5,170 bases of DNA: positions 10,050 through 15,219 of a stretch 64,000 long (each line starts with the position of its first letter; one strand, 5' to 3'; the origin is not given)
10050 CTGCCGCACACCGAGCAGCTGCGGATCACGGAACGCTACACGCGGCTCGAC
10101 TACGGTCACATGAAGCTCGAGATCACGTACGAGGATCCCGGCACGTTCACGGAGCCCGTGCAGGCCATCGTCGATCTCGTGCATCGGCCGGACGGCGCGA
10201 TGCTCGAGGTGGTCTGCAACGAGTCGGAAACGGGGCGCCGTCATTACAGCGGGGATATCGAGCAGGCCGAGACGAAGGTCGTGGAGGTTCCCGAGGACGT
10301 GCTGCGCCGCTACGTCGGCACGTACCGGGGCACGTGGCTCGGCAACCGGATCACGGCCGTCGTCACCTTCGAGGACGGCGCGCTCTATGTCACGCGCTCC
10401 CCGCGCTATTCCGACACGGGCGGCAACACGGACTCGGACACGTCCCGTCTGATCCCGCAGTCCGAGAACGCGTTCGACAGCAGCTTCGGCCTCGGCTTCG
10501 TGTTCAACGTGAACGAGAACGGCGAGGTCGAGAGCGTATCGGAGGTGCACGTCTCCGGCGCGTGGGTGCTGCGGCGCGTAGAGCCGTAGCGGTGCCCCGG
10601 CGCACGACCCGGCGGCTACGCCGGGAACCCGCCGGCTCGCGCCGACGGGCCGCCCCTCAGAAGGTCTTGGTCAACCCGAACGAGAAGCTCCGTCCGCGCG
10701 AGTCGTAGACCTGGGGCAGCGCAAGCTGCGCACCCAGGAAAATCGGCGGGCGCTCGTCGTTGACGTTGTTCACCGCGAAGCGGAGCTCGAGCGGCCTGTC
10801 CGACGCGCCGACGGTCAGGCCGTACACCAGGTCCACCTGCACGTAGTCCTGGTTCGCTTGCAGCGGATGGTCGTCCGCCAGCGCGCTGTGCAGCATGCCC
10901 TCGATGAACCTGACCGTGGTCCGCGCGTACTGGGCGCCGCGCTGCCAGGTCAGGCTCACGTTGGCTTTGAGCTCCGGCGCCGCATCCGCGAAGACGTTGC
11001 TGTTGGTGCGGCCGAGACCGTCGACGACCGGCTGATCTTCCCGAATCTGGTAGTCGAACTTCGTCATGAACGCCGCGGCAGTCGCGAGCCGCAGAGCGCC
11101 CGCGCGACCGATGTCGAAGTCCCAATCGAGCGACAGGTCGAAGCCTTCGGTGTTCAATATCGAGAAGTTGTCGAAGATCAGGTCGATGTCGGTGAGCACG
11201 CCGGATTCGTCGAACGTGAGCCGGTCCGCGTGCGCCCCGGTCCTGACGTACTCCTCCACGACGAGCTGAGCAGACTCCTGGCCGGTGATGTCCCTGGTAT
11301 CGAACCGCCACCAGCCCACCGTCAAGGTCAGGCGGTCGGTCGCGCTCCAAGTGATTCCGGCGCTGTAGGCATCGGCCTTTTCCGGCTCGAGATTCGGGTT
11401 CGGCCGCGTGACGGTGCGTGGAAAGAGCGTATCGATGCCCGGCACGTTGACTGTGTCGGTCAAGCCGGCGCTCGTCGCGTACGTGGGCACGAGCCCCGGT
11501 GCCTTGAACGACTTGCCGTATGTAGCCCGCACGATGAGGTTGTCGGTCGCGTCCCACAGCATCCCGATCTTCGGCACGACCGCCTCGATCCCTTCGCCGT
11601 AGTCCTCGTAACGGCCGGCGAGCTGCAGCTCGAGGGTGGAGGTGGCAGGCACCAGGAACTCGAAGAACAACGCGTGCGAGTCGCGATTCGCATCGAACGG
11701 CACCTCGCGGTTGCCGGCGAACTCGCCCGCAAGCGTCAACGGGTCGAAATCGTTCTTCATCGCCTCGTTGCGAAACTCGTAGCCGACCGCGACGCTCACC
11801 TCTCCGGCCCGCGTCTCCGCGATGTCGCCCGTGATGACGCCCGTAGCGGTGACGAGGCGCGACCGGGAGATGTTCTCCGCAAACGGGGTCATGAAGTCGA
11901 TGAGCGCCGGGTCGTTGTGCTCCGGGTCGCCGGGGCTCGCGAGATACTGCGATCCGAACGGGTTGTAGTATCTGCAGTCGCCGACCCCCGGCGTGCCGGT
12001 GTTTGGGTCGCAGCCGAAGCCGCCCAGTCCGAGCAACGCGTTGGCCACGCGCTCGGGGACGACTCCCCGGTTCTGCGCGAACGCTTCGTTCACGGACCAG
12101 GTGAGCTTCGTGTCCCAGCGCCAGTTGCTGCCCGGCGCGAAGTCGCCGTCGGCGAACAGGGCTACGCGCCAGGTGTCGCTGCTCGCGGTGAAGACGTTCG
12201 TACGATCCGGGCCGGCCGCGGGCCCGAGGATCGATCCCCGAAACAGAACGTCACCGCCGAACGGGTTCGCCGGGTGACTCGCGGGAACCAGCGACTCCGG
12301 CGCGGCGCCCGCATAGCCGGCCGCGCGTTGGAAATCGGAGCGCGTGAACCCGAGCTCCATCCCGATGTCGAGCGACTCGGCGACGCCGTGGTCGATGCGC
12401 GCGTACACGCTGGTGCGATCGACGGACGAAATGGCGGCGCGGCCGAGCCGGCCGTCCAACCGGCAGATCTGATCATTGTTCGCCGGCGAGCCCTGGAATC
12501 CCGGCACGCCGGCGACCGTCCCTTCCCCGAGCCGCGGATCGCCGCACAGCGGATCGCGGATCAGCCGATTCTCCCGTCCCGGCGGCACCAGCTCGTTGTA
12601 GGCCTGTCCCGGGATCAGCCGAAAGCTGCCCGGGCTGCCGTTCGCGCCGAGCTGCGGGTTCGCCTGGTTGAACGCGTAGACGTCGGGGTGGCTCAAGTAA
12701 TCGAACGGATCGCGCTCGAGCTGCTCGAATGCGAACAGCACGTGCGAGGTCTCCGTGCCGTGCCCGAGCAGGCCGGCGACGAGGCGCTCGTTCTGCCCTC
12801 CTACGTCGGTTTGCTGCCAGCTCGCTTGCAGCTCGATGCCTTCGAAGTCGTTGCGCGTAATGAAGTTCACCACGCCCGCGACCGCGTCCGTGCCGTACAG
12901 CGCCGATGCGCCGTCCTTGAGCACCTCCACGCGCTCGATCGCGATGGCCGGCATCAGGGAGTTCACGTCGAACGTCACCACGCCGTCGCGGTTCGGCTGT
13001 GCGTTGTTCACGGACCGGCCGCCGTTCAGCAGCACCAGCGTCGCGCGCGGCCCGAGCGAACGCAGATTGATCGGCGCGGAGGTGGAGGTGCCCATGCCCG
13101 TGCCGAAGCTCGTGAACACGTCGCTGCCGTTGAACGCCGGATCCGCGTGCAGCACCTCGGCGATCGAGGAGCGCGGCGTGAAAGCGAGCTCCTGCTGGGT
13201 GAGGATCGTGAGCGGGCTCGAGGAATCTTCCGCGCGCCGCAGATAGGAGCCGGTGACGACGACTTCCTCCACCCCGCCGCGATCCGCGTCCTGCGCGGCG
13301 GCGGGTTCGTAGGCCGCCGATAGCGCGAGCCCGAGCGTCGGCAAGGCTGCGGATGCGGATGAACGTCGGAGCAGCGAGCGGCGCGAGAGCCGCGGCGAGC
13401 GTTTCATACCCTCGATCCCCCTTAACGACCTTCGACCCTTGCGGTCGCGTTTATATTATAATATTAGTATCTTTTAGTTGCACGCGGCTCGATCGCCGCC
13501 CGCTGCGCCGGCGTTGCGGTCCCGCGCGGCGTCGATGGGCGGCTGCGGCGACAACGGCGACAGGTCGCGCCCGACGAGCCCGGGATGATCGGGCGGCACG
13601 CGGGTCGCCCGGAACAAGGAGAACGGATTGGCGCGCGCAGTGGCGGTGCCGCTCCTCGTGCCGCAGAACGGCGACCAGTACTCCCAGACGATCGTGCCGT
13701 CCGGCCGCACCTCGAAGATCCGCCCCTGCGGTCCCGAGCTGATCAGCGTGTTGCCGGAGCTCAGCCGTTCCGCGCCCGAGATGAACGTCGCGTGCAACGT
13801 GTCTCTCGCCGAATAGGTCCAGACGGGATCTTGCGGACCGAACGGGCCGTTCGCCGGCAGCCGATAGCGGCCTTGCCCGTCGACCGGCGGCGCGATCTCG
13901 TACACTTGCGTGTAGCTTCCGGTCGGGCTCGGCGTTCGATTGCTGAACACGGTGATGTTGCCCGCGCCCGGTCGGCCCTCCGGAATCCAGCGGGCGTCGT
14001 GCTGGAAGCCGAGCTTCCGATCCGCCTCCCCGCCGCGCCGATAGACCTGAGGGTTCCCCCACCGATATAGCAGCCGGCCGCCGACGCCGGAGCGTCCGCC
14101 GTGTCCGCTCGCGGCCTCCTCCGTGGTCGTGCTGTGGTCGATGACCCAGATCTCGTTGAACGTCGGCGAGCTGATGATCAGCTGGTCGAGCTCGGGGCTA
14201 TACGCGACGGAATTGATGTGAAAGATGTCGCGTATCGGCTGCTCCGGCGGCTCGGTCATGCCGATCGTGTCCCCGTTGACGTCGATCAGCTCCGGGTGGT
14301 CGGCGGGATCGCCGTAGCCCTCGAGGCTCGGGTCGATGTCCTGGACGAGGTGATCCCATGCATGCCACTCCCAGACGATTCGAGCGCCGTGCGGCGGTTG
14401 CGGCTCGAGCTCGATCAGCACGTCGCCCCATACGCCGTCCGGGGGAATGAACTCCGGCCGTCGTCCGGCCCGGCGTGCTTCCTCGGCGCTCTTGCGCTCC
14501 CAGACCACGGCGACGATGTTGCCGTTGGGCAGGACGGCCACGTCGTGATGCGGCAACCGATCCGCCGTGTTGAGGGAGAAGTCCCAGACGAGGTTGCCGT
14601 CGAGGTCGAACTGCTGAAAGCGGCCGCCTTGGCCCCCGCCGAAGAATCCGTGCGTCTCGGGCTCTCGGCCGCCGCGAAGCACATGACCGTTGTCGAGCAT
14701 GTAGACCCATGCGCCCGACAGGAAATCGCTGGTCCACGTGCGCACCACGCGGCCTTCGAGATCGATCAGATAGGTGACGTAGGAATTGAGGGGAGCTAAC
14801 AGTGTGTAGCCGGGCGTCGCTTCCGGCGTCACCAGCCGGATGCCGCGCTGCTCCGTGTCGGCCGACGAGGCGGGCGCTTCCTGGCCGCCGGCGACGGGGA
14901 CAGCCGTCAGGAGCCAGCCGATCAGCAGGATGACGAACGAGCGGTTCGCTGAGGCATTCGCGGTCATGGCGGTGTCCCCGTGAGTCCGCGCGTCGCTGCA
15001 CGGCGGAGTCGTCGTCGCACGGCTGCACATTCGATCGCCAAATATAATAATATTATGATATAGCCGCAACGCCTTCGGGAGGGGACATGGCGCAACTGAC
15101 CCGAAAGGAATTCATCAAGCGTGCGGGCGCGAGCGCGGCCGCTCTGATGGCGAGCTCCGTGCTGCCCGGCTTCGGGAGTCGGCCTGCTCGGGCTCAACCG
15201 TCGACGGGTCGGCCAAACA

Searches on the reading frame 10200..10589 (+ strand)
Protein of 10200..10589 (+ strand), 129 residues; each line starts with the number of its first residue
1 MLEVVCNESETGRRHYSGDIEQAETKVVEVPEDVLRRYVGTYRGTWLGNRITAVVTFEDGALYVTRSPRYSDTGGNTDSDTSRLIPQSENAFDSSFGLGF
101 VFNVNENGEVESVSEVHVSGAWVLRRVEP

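Call 78: search_protein_families(library=pfam, proteins=[window:10200-10589:+], max_evalue=1)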
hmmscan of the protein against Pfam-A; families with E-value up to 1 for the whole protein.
window:10200-10589:+ (129 aa): 1 family
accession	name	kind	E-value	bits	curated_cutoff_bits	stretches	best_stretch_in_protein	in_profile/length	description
PF11954.13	DUF3471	-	3.3e-06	27.9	29.3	1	26-114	3-87/103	Domain of unknown function (DUF3471)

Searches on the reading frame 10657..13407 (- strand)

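Call 21: search_protein_families(library=pfam, proteins=[window:10657-13407:-], max_evalue=0.001)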
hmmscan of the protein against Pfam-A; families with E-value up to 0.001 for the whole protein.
window:10657-13407:- (916 aa): 2 families
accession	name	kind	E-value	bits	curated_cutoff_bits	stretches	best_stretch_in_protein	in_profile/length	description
PF00593.30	TonB_dep_Rec_b-barrel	-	8.3e-33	115.3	27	1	399-882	42-436/436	TonB dependent receptor-like, beta-barrel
PF07715.20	Plug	-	1.3e-14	55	23.9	1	60-179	3-107/107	TonB-dependent Receptor Plug Domain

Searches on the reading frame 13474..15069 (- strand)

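Call 21: search_protein_families(library=pfam, proteins=[window:13474-15069:-], max_evalue=0.001)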
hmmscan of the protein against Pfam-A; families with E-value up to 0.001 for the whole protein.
window:13474-15069:- (531 aa): 2 families
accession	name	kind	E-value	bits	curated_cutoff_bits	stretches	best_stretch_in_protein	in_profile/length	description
PF05935.17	Arylsulfotrans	-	6.2e-12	45.6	24.2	1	99-379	30-265/374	Arylsulfotransferase (ASST)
PF14269.12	Arylsulfotran_2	-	3.2e-09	37.1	27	1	124-465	4-299/301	Arylsulfotransferase (ASST)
